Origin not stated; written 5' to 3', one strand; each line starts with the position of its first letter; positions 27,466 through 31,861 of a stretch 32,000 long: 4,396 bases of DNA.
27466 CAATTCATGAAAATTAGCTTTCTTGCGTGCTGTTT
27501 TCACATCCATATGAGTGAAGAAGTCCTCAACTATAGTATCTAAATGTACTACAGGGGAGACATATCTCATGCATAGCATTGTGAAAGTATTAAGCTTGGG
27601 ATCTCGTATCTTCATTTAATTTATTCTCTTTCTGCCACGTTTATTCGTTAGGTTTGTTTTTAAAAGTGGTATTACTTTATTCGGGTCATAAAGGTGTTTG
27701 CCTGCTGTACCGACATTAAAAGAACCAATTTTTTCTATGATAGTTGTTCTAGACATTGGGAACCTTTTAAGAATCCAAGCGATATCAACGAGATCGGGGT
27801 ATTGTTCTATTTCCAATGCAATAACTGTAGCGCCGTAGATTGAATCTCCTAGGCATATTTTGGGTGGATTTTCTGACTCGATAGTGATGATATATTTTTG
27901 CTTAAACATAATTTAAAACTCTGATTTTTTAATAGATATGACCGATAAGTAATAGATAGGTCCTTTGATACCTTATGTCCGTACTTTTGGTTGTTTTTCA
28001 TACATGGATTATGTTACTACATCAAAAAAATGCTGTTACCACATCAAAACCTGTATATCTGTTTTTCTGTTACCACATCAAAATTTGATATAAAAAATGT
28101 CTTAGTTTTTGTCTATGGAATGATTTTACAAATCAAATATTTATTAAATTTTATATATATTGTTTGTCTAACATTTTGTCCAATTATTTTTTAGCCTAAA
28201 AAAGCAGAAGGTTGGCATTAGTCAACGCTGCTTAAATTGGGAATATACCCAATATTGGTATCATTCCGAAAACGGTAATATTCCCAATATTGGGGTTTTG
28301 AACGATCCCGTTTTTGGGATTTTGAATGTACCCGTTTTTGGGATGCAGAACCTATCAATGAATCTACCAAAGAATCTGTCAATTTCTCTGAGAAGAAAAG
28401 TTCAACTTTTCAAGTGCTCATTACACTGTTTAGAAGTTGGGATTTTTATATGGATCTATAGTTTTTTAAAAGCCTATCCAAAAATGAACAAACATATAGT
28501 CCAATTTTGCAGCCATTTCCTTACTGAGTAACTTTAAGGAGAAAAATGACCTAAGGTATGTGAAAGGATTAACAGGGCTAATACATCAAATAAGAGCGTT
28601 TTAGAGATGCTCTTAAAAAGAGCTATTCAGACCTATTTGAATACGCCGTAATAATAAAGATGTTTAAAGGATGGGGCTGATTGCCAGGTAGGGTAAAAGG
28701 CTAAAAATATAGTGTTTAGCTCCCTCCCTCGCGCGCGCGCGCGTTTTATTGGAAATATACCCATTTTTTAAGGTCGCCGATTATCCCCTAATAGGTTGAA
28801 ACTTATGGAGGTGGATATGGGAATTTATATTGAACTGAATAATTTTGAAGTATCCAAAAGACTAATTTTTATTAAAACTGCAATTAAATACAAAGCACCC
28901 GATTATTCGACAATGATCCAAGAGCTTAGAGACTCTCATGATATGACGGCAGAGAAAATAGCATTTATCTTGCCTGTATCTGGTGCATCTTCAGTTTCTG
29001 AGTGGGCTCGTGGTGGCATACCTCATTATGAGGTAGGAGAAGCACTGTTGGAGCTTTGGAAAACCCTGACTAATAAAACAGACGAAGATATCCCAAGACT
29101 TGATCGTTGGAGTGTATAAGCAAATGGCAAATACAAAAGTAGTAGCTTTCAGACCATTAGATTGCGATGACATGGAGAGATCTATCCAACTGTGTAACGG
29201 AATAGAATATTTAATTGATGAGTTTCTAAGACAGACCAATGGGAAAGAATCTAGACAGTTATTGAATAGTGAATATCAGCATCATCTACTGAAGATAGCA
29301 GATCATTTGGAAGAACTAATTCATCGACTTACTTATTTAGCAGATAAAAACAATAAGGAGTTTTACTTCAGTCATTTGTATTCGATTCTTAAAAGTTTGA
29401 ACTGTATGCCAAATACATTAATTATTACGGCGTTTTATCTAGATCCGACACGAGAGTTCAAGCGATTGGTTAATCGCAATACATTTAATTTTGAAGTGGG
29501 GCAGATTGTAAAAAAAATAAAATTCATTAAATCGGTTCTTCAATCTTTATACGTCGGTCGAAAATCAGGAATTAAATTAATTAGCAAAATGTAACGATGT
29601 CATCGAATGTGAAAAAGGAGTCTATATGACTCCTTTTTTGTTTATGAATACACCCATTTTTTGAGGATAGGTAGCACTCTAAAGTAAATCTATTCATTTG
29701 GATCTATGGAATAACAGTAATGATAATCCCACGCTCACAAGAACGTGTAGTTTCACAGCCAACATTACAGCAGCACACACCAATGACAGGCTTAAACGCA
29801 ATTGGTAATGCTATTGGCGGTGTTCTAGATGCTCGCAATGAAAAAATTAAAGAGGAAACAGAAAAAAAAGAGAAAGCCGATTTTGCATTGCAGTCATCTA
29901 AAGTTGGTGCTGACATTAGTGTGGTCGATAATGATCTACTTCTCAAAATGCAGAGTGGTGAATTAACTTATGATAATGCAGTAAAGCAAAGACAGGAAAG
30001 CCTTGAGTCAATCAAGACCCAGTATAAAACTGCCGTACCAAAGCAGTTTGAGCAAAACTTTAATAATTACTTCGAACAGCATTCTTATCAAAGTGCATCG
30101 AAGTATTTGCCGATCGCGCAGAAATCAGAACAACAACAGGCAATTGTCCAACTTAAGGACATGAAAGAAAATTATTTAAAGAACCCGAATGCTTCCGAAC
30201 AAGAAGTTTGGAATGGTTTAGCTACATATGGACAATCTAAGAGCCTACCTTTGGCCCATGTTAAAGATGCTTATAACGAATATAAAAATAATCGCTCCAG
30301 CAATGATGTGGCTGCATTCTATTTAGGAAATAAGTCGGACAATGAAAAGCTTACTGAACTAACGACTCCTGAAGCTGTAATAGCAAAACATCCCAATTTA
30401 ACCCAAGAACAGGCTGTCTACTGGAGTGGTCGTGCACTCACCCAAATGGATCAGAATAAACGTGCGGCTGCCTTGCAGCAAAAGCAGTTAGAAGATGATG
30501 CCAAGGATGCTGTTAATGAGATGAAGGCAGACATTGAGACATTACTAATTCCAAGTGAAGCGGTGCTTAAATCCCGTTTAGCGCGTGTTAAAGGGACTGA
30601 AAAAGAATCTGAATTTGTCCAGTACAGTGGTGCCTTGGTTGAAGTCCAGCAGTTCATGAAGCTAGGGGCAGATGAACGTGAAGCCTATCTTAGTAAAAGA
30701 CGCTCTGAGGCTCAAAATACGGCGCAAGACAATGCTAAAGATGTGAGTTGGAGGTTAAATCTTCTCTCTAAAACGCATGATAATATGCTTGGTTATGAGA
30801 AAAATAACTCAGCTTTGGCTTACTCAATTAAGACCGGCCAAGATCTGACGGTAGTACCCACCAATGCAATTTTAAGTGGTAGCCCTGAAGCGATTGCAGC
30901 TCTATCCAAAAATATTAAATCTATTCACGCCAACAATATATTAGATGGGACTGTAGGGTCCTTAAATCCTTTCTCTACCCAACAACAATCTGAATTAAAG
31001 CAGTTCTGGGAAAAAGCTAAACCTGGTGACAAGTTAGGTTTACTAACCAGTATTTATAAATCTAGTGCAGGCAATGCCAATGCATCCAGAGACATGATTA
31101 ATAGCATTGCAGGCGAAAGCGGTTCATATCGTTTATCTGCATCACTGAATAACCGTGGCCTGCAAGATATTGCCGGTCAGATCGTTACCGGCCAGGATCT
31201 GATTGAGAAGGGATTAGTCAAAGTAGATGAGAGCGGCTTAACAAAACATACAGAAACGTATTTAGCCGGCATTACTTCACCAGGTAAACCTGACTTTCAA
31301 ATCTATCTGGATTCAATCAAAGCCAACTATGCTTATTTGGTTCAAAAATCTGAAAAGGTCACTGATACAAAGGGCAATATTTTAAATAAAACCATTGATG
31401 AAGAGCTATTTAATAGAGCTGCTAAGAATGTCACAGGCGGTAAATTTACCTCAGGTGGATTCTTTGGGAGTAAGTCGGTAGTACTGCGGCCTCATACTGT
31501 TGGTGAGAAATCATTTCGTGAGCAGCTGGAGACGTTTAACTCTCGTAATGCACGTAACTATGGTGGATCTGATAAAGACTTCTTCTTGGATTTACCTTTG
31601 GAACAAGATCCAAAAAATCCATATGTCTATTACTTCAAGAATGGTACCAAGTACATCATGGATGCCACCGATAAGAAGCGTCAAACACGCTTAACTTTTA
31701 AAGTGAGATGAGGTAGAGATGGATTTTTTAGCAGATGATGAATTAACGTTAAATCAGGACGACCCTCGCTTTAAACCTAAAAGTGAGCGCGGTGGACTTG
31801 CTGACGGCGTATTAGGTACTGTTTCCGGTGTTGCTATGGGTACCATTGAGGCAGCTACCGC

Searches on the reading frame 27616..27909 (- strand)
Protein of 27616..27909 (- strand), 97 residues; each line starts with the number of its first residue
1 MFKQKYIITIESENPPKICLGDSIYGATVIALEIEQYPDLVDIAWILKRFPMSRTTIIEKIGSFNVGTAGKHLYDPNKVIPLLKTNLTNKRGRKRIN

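Call 5: search_protein_families(library=pfam, proteins=[window:27616-27909:-], max_evalue=0.1)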
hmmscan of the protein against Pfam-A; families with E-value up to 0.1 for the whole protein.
window:27616-27909:- (97 aa): 0 families

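Call 6: search_protein_families(library=padloc, proteins=[window:27616-27909:-], max_evalue=0.1)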
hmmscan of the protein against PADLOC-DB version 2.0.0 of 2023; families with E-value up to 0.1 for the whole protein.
window:27616-27909:- (97 aa): 0 families

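Call 7: search_protein_families(library=ncbifam, proteins=[window:27616-27909:-], max_evalue=0.01)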
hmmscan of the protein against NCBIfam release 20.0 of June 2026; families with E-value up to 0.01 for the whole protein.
window:27616-27909:- (97 aa): 0 families

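Call 8: search_protein_families(library=phrogs, proteins=[window:27616-27909:-], max_evalue=0.01)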
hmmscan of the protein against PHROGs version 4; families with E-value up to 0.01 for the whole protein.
window:27616-27909:- (97 aa): 1 family
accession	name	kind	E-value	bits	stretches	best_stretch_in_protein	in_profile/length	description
phrog_17994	-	unknown function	4.9e-23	81.9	1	4-96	2-97/98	-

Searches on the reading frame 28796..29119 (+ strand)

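Call 8: search_protein_families(library=phrogs, proteins=[window:28796-29119:+], max_evalue=0.01)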
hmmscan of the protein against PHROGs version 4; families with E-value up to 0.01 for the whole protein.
window:28796-29119:+ (107 aa): 3 families
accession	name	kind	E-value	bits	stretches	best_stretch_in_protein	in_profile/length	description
phrog_17493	-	unknown function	2.3e-20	74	1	25-105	28-105/139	-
phrog_16553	-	transcription regulation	1.7e-07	32.3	1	35-101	9-73/92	transcriptional repressor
phrog_6831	-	transcription regulation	0.00077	20.4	1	39-95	9-65/68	transcriptional regulator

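Call 14: search_protein_families(library=pfam, proteins=[window:28796-29119:+], max_evalue=0.01)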
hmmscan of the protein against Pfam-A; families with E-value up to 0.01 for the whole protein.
window:28796-29119:+ (107 aa): 0 families

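Call 104: search_protein_families(library=padloc, proteins=[window:28796-29119:+], max_evalue=0.001)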
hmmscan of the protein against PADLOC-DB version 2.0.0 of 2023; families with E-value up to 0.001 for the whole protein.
window:28796-29119:+ (107 aa): 0 families

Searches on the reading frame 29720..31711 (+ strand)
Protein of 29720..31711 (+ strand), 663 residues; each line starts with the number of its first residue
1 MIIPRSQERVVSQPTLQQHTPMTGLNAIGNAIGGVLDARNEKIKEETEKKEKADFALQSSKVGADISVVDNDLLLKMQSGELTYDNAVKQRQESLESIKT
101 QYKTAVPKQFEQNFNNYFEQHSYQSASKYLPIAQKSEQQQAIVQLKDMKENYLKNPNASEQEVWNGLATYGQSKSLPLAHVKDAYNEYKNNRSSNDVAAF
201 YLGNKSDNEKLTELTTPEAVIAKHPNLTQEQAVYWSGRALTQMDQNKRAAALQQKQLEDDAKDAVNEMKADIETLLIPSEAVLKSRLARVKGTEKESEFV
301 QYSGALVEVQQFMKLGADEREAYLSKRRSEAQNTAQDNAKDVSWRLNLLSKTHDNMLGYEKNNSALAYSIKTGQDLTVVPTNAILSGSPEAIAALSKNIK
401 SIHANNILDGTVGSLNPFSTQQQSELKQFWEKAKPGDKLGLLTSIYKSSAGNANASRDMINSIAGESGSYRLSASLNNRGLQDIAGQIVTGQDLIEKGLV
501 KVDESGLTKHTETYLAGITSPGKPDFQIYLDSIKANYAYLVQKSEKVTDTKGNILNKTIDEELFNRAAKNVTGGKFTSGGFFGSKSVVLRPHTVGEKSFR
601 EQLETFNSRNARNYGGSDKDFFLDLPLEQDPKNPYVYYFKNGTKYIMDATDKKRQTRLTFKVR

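Call 8: search_protein_families(library=phrogs, proteins=[window:29720-31711:+], max_evalue=0.01)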
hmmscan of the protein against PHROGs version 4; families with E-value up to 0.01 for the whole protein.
window:29720-31711:+ (663 aa): 1 family
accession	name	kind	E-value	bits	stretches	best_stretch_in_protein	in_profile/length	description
phrog_992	-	head and packaging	3.9e-79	268.1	1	1-662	142-758/764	head protein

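Call 14: search_protein_families(library=pfam, proteins=[window:29720-31711:+], max_evalue=0.01)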
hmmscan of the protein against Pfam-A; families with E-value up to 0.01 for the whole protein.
window:29720-31711:+ (663 aa): 0 families

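Call 104: search_protein_families(library=padloc, proteins=[window:29720-31711:+], max_evalue=0.001)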
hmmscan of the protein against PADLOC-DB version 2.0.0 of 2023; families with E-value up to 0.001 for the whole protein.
window:29720-31711:+ (663 aa): 0 families
